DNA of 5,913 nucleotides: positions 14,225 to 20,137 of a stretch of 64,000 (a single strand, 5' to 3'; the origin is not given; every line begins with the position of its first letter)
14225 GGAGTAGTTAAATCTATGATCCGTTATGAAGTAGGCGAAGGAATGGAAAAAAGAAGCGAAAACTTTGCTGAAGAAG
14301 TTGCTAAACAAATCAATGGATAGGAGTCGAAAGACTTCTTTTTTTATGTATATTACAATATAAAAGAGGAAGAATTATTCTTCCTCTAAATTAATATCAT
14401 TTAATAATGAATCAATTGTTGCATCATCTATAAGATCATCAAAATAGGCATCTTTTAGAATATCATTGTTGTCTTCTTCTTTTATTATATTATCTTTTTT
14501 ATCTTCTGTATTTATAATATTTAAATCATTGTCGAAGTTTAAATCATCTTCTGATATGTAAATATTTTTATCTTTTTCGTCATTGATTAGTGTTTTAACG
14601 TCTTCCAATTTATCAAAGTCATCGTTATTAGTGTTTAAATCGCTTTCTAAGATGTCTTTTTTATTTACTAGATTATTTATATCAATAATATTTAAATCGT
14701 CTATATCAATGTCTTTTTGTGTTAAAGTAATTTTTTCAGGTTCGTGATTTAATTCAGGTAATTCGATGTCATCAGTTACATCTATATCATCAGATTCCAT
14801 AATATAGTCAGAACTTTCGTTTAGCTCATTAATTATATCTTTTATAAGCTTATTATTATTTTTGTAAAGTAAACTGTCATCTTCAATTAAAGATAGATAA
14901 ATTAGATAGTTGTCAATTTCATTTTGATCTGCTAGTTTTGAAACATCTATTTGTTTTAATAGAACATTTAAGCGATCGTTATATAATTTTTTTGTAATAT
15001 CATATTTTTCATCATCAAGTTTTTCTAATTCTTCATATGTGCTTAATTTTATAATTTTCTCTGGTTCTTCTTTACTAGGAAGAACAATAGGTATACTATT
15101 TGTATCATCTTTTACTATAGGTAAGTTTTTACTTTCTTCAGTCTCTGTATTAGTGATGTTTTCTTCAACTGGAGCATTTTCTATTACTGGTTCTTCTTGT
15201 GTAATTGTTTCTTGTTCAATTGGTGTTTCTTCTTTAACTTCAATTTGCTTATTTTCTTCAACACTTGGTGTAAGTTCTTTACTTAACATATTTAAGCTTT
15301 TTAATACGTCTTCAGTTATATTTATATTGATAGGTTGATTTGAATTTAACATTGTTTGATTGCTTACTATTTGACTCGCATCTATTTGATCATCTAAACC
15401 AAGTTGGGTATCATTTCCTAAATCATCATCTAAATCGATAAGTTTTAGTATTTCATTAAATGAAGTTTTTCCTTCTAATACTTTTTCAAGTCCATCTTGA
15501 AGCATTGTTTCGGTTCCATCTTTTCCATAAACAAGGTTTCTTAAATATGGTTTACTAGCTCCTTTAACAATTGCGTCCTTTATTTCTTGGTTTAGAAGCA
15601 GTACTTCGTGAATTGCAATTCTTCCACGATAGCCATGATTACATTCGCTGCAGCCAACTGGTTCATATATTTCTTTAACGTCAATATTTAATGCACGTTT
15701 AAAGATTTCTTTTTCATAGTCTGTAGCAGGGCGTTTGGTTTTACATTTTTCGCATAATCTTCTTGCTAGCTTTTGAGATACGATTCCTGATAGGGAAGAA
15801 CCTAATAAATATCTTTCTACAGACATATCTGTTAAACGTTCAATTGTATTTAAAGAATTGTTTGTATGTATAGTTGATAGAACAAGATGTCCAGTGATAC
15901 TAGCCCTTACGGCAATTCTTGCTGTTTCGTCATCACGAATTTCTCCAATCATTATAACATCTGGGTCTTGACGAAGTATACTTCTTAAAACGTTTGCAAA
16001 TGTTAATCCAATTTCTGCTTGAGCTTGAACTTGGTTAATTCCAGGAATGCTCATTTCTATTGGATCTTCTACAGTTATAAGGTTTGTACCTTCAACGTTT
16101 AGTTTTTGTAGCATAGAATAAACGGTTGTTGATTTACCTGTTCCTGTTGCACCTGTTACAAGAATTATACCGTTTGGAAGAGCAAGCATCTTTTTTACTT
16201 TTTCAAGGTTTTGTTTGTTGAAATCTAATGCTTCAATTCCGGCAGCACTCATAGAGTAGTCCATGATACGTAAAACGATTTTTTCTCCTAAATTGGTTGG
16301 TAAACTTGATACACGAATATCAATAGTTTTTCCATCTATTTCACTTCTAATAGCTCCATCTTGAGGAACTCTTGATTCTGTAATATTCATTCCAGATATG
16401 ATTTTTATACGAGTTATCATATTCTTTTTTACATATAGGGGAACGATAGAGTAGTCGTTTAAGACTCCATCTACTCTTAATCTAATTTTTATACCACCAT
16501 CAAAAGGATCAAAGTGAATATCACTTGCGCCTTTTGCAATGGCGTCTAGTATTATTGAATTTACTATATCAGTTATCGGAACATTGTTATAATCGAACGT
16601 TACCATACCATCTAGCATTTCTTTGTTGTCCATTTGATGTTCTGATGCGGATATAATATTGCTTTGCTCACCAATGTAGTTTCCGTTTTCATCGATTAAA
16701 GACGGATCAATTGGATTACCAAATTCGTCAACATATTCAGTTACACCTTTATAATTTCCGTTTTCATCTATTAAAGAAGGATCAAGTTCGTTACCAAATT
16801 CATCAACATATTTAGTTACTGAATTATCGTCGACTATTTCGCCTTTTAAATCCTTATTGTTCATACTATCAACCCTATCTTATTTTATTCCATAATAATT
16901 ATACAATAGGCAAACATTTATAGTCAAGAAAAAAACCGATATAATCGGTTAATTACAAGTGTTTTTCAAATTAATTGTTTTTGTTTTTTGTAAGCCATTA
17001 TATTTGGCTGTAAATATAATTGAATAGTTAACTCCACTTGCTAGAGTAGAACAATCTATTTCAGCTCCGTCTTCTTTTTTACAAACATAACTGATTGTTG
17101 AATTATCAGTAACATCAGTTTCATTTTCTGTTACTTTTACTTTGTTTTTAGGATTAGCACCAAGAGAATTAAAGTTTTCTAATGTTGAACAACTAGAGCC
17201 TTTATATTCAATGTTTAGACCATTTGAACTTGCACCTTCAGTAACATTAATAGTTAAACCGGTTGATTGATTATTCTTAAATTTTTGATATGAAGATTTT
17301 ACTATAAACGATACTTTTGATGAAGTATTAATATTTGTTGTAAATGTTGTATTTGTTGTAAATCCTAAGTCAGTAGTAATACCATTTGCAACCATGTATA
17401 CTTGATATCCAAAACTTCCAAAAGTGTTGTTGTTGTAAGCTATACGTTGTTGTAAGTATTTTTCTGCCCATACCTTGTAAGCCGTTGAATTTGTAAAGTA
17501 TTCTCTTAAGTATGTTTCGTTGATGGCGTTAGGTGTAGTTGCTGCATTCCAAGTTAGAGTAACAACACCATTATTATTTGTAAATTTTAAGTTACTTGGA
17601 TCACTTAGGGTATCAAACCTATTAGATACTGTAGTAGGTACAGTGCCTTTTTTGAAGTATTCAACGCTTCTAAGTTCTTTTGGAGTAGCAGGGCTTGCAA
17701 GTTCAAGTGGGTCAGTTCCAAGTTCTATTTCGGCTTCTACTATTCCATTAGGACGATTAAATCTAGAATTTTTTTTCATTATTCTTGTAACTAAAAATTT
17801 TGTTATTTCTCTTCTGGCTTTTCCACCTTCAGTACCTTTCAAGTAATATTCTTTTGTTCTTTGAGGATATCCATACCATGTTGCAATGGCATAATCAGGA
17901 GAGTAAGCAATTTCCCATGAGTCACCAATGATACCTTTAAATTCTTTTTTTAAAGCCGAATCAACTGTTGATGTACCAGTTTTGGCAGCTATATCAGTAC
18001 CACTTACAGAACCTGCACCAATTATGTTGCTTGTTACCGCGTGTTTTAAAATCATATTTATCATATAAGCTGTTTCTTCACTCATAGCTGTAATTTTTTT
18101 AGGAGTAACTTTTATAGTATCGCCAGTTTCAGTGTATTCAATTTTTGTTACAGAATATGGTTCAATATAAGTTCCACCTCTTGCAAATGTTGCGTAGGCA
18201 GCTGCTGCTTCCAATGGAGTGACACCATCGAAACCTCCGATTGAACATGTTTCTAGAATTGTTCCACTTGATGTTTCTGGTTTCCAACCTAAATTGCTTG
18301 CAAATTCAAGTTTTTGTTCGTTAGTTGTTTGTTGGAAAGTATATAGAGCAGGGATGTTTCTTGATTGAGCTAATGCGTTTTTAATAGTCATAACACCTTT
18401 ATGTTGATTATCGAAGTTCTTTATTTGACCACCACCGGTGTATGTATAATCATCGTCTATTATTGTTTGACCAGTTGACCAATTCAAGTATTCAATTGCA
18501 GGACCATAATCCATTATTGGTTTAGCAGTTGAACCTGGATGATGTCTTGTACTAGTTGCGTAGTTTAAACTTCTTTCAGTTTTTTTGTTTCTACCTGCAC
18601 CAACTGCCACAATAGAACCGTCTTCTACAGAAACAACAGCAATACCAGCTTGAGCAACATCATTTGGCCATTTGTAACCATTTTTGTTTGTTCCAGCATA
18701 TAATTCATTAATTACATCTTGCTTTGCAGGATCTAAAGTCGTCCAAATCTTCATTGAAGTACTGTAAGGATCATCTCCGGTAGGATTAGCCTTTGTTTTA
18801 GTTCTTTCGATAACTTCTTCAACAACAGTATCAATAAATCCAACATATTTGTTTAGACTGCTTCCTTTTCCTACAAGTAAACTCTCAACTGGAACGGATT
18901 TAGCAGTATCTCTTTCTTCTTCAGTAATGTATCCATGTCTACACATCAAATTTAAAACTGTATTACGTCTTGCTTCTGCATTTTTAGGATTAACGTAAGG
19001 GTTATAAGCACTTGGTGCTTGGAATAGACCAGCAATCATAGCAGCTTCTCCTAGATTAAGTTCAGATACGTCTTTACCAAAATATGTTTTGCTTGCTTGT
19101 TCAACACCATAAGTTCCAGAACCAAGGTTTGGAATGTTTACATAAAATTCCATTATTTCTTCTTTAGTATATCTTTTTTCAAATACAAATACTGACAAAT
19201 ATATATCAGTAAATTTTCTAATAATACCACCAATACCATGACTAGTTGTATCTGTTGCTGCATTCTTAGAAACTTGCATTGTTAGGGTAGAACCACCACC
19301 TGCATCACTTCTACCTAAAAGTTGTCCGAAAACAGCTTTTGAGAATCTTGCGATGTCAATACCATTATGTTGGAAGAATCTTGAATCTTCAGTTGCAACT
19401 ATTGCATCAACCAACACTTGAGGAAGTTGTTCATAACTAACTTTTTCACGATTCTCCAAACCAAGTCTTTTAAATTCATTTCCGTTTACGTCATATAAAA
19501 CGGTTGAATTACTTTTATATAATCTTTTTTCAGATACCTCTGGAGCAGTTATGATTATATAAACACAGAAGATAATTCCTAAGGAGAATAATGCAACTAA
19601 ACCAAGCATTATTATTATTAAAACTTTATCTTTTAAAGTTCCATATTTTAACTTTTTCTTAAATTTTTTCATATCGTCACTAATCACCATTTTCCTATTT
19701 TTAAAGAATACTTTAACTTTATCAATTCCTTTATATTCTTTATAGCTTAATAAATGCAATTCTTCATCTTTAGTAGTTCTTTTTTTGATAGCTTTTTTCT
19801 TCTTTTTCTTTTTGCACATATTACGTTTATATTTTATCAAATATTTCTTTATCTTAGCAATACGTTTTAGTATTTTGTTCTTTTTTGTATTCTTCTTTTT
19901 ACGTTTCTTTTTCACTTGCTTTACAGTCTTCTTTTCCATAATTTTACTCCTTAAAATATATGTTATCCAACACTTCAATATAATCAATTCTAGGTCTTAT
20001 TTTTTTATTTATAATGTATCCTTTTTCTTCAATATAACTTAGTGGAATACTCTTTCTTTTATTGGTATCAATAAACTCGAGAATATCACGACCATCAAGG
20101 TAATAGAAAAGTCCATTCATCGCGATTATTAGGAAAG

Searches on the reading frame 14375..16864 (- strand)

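Call 23: search_protein_families(library=pfam, proteins=[window:14375-16864:-], max_evalue=0.01)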
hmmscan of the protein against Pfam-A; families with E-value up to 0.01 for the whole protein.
window:14375-16864:- (829 aa): 8 families
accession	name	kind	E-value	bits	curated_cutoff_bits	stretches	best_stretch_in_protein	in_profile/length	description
PF00437.27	T2SSE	-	4.1e-123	411.1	24.9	1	95-473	6-369/370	Type II/IV secretion system protein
PF13401.12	AAA_22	-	0.00062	20.5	27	1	231-270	5-44/130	AAA domain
PF18877.6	SSSPR-51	-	0.00093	19.4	27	0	16-30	2-16/48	SSSPR-51 domain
PF05673.19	DUF815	-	0.0035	17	23.8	1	229-276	51-98/249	Protein of unknown function (DUF815)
PF20720.3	nSTAND3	-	0.005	17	27.2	1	218-269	5-55/155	Novel STAND NTPase 3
PF12775.13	AAA_7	-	0.0062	16.5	25.8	0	230-264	32-66/181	P-loop containing dynein motor region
PF13173.12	AAA_14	-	0.0075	16.7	27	1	231-323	2-85/129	AAA domain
PF02689.20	Herpes_Helicase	-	0.0097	14.4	27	0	196-257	20-85/808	Helicase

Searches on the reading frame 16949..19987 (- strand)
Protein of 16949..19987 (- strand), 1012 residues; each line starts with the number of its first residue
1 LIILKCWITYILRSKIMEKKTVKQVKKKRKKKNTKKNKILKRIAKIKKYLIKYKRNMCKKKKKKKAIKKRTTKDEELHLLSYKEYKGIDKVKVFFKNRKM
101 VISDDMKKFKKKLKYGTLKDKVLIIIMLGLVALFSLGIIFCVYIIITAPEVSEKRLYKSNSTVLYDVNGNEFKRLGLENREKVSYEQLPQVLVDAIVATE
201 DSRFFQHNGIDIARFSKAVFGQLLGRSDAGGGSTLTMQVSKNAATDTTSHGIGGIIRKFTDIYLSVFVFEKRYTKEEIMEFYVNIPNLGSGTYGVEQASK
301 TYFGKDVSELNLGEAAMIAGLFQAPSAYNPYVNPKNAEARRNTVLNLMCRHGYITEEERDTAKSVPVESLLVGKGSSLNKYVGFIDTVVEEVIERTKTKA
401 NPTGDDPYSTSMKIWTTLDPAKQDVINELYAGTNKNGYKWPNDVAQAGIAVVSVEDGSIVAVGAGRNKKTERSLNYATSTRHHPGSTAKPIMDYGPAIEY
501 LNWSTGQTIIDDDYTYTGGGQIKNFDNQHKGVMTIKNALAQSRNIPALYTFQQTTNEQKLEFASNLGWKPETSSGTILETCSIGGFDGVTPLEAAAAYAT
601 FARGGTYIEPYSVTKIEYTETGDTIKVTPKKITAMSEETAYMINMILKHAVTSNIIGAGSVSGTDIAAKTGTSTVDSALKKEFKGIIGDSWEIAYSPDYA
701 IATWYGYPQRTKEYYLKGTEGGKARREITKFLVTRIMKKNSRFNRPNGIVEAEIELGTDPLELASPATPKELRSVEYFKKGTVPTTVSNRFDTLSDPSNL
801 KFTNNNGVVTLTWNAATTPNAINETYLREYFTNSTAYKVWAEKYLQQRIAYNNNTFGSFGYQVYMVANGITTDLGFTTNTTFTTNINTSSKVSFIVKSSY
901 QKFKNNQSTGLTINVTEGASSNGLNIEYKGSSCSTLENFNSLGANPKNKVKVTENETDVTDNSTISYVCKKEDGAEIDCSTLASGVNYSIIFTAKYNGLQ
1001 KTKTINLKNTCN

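Call 23: search_protein_families(library=pfam, proteins=[window:16949-19987:-], max_evalue=0.01)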
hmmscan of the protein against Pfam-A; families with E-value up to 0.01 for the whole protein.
window:16949-19987:- (1012 aa): 2 families
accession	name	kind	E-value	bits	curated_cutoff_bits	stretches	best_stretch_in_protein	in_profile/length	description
PF00912.28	Transgly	-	1.4e-53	181.4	27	1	170-348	3-177/178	Transglycosylase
PF00905.27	Transpeptidase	-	7.4e-29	101.3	22.1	1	449-703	3-276/299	Penicillin binding protein transpeptidase domain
